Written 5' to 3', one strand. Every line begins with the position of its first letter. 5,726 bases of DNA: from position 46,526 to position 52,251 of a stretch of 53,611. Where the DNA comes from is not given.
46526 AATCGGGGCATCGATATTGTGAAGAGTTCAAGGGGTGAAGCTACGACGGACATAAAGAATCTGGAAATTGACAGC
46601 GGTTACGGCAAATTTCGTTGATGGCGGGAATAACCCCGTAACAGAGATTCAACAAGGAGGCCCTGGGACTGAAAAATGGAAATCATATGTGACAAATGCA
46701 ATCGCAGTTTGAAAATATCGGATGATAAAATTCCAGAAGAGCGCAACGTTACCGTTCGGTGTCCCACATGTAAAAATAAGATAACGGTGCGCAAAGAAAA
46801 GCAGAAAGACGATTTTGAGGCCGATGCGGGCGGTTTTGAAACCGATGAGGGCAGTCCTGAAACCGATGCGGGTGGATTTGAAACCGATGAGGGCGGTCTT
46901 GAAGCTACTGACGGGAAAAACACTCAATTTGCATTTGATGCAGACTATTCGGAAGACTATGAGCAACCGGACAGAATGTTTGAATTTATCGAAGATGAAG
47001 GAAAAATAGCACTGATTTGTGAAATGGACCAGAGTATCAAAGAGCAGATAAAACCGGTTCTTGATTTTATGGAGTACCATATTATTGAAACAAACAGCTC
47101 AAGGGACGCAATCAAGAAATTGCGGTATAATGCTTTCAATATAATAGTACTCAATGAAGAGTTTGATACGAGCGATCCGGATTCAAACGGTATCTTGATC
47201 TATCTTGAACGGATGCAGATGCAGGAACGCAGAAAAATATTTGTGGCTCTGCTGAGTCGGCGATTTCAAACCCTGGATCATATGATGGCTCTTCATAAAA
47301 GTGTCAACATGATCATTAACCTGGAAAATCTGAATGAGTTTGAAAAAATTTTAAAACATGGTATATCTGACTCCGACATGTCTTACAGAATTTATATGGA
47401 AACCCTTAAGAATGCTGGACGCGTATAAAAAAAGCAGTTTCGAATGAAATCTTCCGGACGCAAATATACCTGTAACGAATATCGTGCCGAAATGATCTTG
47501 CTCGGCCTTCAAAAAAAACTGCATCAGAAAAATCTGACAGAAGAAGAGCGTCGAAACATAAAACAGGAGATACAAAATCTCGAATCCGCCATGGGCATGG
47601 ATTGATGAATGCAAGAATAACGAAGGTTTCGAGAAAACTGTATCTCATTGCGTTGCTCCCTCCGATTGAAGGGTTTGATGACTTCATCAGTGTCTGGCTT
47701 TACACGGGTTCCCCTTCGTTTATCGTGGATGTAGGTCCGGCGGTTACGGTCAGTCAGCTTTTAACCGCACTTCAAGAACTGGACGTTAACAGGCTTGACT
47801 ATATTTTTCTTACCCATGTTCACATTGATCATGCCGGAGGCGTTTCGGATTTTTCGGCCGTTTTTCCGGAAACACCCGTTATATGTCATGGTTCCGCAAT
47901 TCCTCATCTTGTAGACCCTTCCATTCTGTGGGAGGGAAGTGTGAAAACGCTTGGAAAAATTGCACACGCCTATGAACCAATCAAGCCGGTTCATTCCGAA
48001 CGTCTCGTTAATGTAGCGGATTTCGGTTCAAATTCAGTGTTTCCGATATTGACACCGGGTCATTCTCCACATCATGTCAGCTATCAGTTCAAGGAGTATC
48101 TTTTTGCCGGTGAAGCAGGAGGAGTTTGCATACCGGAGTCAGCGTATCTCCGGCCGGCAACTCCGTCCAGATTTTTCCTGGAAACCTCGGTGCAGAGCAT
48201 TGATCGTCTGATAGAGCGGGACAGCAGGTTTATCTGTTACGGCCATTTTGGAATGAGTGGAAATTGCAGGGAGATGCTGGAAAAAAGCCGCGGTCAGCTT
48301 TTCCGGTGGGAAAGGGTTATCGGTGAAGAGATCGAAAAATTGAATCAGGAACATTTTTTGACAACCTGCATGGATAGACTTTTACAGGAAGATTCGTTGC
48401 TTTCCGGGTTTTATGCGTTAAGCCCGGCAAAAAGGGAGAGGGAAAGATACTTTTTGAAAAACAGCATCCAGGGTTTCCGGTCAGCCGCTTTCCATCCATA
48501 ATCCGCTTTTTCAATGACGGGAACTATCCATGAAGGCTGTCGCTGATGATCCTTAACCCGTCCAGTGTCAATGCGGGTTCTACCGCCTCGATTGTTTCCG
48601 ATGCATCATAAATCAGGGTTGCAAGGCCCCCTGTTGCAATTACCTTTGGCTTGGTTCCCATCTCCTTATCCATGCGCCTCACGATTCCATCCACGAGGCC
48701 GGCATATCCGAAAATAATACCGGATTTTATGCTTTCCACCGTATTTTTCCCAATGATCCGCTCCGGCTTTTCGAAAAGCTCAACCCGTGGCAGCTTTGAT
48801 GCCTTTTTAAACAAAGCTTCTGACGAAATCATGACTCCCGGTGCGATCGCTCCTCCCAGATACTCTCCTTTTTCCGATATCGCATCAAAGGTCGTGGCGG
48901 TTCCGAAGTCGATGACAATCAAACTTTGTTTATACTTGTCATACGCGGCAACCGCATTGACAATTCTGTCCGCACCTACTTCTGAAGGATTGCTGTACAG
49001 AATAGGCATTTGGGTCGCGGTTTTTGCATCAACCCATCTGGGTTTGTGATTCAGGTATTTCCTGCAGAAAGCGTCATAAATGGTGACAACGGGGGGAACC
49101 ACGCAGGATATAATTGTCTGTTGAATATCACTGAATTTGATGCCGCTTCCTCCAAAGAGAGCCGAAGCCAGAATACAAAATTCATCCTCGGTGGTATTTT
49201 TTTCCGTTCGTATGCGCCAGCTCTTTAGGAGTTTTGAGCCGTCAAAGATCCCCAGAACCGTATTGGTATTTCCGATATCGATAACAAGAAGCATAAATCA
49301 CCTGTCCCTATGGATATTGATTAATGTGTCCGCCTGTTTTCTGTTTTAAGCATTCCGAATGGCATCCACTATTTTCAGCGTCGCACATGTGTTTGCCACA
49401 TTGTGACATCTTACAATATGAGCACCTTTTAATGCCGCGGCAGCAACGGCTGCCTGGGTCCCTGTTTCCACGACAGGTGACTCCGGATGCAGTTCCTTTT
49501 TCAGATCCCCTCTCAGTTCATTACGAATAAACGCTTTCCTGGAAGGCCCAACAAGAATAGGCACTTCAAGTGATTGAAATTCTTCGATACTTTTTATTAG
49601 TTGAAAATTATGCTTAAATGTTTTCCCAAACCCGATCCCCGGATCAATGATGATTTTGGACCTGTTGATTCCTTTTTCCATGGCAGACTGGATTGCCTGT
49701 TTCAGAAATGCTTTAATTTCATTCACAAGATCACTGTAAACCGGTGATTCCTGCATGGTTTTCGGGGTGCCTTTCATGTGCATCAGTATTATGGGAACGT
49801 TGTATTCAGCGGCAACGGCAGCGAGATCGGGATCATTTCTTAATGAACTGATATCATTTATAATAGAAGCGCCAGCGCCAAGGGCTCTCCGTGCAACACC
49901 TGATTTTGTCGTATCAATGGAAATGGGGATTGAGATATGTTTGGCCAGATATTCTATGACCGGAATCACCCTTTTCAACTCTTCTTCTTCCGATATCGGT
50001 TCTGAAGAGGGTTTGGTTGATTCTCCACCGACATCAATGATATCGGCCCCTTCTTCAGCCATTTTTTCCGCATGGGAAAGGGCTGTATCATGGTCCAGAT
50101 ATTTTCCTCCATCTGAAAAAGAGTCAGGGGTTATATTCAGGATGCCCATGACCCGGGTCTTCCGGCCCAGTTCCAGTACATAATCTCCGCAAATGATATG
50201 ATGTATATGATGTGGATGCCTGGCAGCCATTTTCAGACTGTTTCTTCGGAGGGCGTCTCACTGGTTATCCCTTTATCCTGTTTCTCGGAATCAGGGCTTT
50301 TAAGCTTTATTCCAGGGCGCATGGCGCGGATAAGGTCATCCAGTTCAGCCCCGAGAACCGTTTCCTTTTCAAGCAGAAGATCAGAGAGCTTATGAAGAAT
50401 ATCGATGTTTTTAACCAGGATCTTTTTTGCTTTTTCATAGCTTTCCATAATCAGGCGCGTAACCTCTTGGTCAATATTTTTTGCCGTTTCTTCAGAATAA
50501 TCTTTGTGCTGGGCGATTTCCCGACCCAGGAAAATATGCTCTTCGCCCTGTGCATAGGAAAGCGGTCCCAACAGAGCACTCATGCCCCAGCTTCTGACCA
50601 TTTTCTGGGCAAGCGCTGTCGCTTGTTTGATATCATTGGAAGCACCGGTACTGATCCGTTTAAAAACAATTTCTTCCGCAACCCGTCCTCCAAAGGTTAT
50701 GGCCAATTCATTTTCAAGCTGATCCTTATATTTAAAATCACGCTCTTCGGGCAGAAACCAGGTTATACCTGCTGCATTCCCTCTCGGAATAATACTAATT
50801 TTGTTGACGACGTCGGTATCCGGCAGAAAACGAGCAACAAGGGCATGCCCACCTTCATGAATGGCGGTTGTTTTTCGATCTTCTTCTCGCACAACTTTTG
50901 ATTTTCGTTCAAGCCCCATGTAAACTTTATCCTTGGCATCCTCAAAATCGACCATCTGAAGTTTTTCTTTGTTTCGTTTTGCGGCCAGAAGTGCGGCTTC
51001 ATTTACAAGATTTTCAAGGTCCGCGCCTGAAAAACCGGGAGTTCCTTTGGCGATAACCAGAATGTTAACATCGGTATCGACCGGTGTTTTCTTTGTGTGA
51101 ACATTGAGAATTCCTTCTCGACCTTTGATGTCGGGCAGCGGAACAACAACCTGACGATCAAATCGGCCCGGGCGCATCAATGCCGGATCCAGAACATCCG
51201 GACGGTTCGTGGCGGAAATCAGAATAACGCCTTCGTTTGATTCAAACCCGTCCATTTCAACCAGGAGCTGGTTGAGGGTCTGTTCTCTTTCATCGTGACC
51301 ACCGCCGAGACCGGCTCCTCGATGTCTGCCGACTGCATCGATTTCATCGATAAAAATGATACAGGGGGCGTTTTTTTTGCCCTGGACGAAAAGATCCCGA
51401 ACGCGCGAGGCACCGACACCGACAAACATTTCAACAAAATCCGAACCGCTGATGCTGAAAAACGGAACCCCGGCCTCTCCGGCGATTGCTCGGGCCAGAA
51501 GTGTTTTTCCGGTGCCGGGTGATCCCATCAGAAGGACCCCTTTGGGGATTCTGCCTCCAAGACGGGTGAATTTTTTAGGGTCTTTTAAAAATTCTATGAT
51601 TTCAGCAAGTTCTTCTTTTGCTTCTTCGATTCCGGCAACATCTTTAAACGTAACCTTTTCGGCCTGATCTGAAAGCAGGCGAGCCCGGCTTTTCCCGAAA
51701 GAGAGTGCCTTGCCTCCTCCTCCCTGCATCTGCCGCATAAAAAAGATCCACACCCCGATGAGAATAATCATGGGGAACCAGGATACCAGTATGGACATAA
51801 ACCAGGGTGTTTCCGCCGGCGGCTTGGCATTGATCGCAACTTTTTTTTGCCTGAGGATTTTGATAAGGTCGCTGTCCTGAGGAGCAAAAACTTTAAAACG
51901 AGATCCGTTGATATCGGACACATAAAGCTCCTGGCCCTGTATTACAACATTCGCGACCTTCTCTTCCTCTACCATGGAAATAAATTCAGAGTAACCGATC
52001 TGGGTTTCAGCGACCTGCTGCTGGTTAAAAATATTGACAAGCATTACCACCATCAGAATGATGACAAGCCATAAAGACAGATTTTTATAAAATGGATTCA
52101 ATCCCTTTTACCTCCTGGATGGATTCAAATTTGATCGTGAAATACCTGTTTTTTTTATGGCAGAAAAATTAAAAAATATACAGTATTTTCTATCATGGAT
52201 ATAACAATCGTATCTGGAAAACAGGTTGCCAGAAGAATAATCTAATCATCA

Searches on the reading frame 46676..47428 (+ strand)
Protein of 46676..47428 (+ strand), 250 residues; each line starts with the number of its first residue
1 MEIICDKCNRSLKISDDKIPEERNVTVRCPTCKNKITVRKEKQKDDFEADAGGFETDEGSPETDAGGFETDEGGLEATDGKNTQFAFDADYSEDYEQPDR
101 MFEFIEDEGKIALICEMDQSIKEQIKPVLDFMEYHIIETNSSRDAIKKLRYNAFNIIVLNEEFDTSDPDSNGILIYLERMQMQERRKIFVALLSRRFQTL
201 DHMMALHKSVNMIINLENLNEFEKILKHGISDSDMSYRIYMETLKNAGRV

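Call 68: search_protein_families(library=pfam, proteins=[window:46676-47428:+], max_evalue=0.00001)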
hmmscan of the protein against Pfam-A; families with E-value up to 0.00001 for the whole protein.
window:46676-47428:+ (250 aa): 1 family
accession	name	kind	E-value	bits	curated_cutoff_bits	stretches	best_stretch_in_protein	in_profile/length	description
PF13717.11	Zn_ribbon_4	-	3.5e-07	30.5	30.3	1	1-36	1-35/36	zinc-ribbon domain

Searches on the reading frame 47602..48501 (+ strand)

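Call 68: search_protein_families(library=pfam, proteins=[window:47602-48501:+], max_evalue=0.00001)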
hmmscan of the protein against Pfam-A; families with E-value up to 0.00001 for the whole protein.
window:47602-48501:+ (299 aa): 2 families
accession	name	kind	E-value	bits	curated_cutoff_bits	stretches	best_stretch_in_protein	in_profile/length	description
PF00753.33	Lactamase_B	-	5.8e-22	79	22.7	1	27-215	4-196/196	Metallo-beta-lactamase superfamily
PF12706.13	Lactamase_B_2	-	7.2e-07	29.4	27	1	42-106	5-73/200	Beta-lactamase superfamily domain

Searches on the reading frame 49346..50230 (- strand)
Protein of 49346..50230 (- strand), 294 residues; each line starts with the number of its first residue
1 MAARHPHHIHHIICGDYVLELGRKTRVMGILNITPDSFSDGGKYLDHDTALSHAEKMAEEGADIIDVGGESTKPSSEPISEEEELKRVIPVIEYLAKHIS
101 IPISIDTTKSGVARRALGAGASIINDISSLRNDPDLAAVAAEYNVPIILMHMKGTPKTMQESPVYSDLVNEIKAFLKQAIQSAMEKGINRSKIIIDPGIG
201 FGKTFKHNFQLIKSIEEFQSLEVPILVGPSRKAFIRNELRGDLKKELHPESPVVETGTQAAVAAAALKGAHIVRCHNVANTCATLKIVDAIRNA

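Call 68: search_protein_families(library=pfam, proteins=[window:49346-50230:-], max_evalue=0.00001)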
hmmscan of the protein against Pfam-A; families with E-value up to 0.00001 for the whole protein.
window:49346-50230:- (294 aa): 1 family
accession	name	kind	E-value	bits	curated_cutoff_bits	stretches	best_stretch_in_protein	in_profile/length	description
PF00809.28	Pterin_bind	-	6.1e-86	288.5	25.5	1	28-276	1-244/244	Pterin binding enzyme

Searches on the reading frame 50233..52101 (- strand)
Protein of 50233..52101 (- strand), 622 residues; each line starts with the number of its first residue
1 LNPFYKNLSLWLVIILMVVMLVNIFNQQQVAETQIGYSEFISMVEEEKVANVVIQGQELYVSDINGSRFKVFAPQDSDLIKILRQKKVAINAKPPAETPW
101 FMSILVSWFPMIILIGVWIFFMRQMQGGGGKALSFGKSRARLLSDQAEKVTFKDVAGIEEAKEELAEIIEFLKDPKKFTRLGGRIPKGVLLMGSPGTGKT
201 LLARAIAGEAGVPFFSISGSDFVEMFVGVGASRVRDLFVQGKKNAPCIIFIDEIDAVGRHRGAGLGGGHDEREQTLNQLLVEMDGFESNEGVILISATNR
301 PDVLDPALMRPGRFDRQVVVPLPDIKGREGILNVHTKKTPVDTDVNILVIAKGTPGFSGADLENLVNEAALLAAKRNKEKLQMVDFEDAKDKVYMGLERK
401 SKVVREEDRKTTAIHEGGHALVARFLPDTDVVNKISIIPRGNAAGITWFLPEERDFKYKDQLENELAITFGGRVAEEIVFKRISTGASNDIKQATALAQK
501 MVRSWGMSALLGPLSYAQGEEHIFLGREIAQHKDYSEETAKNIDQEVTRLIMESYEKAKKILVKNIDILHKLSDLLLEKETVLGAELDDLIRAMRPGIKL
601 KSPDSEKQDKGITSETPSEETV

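Call 68: search_protein_families(library=pfam, proteins=[window:50233-52101:-], max_evalue=0.00001)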
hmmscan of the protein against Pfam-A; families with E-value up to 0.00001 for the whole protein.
window:50233-52101:- (622 aa): 5 families
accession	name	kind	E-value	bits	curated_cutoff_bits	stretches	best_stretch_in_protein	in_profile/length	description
PF01434.24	Peptidase_M41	-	6e-66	222.4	29.9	1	403-589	2-190/191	Peptidase family M41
PF00004.35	AAA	-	1.7e-45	155.1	21.2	1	189-322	1-131/131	ATPase family associated with various cellular activities (AAA)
PF17862.7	AAA_lid_3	-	7.4e-15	54.6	27.2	1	344-388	1-45/45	AAA+ lid domain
PF06480.20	FtsH_ext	-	1.7e-14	54.3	25.5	1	10-95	3-103/103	FtsH Extracellular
PF06068.19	TIP49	-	1.2e-06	28.4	23.8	1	153-222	24-88/347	TIP49 P-loop domain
